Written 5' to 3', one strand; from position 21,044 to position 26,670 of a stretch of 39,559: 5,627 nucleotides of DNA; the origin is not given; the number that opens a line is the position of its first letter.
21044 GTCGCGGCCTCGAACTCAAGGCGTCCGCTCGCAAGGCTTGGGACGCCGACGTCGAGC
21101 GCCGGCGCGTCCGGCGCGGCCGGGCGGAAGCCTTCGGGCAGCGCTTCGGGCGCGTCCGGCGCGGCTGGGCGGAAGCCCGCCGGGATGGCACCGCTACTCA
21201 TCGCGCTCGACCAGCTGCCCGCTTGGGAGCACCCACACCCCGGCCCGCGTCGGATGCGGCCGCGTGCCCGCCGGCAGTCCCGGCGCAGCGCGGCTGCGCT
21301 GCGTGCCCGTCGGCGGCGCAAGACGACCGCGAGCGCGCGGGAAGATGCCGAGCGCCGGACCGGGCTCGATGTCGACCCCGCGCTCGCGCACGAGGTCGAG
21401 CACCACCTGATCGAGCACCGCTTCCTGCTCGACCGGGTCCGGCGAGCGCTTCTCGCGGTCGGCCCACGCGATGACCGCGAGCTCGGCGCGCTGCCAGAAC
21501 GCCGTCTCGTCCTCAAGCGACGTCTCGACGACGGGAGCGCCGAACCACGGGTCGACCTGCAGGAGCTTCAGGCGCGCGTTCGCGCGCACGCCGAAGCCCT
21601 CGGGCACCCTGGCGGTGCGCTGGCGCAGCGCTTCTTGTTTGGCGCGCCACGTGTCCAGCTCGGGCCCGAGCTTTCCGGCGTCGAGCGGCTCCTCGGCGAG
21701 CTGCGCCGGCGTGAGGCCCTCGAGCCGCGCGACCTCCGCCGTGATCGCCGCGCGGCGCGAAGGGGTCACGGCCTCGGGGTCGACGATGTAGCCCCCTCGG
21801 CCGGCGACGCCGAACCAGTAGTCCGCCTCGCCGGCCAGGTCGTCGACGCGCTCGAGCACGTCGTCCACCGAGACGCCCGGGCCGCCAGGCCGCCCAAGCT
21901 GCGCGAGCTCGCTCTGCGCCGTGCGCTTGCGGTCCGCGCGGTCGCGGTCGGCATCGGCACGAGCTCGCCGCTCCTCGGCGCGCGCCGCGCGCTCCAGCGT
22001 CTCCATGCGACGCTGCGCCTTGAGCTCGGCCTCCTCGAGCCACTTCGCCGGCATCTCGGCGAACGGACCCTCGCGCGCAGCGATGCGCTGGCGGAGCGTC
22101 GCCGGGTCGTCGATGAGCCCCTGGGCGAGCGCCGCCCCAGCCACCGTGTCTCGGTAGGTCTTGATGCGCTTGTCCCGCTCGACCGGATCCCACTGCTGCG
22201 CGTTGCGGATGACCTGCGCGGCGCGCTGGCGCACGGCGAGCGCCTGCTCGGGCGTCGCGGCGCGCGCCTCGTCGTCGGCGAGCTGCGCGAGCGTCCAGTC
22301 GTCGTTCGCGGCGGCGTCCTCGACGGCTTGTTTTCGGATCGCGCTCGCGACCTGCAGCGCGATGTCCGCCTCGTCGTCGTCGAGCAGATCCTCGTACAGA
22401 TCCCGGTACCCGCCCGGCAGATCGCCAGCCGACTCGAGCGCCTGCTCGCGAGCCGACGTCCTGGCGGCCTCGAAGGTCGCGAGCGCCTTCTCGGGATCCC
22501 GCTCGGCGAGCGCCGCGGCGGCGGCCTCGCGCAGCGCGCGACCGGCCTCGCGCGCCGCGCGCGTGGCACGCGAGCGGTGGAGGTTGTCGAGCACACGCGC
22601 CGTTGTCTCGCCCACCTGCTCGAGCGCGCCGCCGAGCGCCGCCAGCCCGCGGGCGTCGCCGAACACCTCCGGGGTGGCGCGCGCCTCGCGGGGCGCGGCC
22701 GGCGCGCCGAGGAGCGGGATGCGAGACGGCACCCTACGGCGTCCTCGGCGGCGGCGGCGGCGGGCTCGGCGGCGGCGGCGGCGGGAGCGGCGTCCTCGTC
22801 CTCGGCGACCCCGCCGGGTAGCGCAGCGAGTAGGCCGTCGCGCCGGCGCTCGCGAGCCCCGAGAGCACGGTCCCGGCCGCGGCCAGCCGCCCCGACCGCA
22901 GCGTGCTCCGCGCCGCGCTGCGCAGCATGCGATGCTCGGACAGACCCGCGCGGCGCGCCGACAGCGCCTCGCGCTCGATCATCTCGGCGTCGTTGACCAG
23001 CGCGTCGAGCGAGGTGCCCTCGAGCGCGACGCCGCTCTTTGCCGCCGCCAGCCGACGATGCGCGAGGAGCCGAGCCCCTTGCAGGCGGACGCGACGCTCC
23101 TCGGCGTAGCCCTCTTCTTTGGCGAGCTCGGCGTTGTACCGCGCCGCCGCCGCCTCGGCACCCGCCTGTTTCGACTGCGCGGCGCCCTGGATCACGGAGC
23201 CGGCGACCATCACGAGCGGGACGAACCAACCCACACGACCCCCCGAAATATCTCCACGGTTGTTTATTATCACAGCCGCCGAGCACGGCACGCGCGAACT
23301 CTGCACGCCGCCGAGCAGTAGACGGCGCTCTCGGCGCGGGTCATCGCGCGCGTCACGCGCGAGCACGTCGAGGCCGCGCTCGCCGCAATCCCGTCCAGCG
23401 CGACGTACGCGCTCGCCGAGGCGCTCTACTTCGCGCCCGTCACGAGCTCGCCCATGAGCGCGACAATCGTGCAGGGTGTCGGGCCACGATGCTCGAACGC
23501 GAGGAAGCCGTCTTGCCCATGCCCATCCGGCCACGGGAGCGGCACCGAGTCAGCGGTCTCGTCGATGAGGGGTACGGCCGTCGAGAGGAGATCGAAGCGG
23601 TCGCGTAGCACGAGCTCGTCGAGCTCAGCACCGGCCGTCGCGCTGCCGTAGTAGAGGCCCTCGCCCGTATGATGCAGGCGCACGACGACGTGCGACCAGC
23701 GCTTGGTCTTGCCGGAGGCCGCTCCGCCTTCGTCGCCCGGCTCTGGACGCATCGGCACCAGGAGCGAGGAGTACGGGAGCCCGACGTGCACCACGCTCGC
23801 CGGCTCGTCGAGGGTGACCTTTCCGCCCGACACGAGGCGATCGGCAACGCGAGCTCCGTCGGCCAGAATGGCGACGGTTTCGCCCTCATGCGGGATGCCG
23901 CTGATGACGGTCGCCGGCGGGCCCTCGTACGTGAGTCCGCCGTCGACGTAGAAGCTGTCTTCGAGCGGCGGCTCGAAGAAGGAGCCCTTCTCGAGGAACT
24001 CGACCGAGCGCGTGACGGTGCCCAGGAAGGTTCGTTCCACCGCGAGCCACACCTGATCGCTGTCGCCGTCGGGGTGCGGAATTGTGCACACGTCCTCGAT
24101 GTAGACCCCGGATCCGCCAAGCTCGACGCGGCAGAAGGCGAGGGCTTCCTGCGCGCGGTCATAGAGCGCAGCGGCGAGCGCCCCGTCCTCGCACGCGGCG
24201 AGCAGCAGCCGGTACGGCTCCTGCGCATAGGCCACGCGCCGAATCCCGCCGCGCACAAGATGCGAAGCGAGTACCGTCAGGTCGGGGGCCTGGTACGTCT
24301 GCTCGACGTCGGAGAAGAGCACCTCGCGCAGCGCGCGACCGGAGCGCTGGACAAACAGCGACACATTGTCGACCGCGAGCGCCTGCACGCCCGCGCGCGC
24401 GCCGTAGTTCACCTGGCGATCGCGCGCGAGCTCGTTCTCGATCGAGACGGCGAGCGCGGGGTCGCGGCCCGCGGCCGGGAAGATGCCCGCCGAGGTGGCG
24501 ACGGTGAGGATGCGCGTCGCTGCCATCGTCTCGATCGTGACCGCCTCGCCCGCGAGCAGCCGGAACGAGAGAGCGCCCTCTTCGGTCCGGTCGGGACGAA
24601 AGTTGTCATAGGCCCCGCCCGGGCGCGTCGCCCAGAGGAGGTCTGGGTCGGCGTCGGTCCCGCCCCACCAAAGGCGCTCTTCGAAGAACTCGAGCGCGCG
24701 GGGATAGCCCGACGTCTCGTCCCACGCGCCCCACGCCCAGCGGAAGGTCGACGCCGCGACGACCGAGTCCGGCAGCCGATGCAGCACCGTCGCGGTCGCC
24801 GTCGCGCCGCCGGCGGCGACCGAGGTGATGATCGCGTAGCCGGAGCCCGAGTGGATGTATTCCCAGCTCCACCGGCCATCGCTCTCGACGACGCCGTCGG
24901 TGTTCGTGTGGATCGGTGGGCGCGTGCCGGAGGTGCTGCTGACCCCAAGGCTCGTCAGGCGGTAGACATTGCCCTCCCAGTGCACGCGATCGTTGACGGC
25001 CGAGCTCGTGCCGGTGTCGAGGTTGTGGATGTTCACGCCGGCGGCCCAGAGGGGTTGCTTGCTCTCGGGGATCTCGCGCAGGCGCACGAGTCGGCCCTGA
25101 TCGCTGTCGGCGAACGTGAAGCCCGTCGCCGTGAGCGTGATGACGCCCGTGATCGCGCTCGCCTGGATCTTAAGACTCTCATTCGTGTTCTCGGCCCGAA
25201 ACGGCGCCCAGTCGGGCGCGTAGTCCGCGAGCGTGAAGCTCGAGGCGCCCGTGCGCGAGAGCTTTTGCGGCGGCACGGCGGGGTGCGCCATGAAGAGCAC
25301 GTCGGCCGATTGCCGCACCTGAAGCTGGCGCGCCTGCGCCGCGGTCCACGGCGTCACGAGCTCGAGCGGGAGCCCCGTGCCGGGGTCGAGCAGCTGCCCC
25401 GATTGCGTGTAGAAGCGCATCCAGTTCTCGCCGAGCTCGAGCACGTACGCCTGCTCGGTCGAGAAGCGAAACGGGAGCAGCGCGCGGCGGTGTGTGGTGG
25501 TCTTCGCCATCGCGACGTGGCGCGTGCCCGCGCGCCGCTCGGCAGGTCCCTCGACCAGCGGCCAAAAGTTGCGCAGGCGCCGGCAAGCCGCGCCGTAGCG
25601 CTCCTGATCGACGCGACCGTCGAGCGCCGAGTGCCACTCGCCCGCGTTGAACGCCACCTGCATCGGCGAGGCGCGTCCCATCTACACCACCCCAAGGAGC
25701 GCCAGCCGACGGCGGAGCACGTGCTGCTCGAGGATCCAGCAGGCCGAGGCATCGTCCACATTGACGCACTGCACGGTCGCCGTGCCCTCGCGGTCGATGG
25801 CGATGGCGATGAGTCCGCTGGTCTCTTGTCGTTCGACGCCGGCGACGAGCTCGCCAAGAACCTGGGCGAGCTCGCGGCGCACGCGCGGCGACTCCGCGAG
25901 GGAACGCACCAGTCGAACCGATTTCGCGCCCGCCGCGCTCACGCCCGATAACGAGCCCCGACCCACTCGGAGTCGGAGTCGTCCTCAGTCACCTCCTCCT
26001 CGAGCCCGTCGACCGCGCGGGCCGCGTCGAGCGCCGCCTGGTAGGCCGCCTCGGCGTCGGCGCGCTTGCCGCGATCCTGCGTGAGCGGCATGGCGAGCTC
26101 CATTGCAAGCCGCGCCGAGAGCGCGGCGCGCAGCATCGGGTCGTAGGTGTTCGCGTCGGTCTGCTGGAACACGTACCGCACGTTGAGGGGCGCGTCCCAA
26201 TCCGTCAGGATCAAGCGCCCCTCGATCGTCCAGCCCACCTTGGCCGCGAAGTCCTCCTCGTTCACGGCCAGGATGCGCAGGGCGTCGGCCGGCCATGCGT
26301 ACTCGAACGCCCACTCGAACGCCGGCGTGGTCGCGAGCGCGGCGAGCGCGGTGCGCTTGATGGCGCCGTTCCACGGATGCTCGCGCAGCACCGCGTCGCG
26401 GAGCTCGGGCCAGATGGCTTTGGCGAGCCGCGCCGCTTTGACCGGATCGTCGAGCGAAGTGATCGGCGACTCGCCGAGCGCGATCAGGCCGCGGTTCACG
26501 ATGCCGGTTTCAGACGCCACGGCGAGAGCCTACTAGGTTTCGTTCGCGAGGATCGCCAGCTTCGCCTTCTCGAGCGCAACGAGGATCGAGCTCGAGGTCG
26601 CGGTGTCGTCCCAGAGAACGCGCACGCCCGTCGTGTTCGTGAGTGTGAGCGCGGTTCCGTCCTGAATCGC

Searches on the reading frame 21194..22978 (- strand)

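Call 13: search_protein_families(library=phrogs, proteins=[window:21194-22978:-], max_evalue=0.001)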
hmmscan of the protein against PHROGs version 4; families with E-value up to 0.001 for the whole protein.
window:21194-22978:- (594 aa): 1 family
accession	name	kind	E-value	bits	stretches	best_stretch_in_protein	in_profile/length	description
phrog_14627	-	unknown function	0.00059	21.1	1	261-380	30-141/147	-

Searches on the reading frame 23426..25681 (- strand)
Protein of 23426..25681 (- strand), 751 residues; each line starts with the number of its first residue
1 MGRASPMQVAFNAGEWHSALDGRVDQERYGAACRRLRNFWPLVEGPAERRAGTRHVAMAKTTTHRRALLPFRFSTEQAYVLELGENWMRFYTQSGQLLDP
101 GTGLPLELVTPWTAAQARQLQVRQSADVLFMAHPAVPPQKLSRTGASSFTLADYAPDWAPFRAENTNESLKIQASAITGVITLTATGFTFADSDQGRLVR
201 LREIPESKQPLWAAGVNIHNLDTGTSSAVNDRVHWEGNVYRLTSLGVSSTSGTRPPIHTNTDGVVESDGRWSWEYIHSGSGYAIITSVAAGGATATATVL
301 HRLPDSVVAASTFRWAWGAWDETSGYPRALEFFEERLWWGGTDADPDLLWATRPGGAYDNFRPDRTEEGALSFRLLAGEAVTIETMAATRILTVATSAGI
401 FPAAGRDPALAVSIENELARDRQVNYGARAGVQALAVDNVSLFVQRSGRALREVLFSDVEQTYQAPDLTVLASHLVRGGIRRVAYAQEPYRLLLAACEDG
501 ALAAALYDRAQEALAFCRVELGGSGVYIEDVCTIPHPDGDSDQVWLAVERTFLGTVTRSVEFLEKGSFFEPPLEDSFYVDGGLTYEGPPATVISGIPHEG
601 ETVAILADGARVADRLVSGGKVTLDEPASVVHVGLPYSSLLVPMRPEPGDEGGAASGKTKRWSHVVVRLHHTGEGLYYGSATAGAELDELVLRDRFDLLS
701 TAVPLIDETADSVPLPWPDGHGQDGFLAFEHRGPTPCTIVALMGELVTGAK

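Call 13: search_protein_families(library=phrogs, proteins=[window:23426-25681:-], max_evalue=0.001)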
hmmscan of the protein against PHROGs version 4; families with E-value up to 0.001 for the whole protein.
window:23426-25681:- (751 aa): 4 families
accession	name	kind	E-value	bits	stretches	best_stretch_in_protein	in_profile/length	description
phrog_376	-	tail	2.6e-159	532.9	1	1-748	1-709/712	tail protein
phrog_20269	-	unknown function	3.1e-62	211.7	1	7-329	6-322/374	-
phrog_15566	-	tail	5.7e-53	181.3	2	305-591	26-304/552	tail protein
phrog_30010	-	unknown function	2.5e-15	57.3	1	423-587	163-321/517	-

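Call 21: search_dna_similar(query=window:23426-25681:-, collection=phages, mode=protein, max_rows=15)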
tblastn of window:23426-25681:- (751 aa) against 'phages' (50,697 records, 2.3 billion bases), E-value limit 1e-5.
Records with a match: 184; places in all: 184; records where one place covers at least 80% of the query: 45.
Best place of each record, by identity: <60% 184.
By first word of the organism name: Vibrio 29; Pelagibacter 23; Pseudomonas 16; Escherichia 16; Xanthomonas 15; Caudoviricetes 12; Salmonella 12; Liberibacter 7; Acinetobacter 6; Burkholderia 5; and 21 more.
By host as written in the record: - 42; Candidatus Pelagibacter ubique HTCC1062 14; Vibrio cholerae 2095 9; Vibrio cholerae 7; Xanthomonas albilineans CFBP2523 6; Pseudomonas aeruginosa PA14 5; Candidatus Pelagibacter sp. HTCC1062 4; Escherichia coli O157:H7 4; and 67 more.
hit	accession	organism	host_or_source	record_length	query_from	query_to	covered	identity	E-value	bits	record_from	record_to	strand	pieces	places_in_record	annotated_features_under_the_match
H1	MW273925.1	Pelagibacter phage HTVC203P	Candidatus Pelagibacter sp. FZCC0015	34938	1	748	90%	35.8%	7e-61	372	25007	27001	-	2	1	putative tail tubular B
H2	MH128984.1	Burkholderia phage vB_BmuP_KL4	-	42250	1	748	100%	32.4%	4e-94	327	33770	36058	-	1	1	hypothetical protein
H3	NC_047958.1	Burkholderia phage vB_BmuP_KL4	-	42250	1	748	100%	32.4%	4e-94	327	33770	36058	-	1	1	tail protein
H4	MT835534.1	Bacteriophage sp.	human fecal samples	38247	7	746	99%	32.7%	1e-63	238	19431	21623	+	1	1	record has no annotation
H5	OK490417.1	Klebsiella phage Kp4865-1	Klebsiella pneumoniae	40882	5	750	99%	32.1%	3e-68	308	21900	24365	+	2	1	record has no annotation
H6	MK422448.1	Klebsiella phage ST512-KPC3phi13.3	Klebsiella pneumoniae ST512-KPC3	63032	5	750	99%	31.7%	2e-67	306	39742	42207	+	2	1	hypothetical protein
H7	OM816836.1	Klebsiella phage vB_KpnP_BUCT711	Klebsiella pneumoniae BUCT711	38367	5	750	99%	31.6%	3e-67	305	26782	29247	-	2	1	hypothetical protein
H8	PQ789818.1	Burkholderia phage vB_E332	Burkholderia sp.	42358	1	743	99%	31.4%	1e-89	314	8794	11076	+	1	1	hypothetical protein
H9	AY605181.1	Burkholderia phage BcepC6B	-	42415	1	743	99%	31.1%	1e-89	314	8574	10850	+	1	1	g12: gp12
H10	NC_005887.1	Burkholderia phage BcepC6B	Burkholderia cepacia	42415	1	743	99%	31.1%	1e-89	314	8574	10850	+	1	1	tail protein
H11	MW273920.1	Pelagibacter phage HTVC024P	Candidatus Pelagibacter sp. HTCC1062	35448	1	749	86%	35.1%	2e-61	361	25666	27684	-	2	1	putative tail tubular B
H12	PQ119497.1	Cobetia phage Carin1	Cobetia marina DSMZ4741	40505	4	747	99%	30.4%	3e-59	284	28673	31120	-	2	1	tail nozzle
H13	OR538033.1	Ralstonia phage C22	Ralstonia sp. RS3/1-1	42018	1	748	100%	30.0%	3e-73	266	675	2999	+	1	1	hypothetical protein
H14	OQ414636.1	Pelagibacter phage EXVC032P Baldr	Candidadtus Pelagibacter sp. HTCC1062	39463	1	748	89%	33.4%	2e-20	346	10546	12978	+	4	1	putative tail tubular protein B | tail tubular protein A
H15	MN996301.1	Ralstonia phage RpY1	Ralstonia solanacearum SL341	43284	1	748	100%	29.8%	2e-72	263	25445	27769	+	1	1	hypothetical protein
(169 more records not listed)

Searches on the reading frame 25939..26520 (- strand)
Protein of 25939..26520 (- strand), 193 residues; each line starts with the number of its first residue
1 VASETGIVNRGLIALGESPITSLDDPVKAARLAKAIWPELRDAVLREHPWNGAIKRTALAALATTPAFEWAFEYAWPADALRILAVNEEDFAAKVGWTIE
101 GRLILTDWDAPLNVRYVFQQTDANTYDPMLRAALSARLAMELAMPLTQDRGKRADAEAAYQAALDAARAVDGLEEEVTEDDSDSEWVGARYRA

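Call 13: search_protein_families(library=phrogs, proteins=[window:25939-26520:-], max_evalue=0.001)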
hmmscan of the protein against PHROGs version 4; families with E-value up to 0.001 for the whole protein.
window:25939-26520:- (193 aa): 2 families
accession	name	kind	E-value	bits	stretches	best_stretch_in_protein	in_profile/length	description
phrog_394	-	tail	6.7e-55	186.5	1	1-191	1-189/190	tail protein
phrog_9239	-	tail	2.1e-14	53.8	1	1-175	1-174/741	tail tubular protein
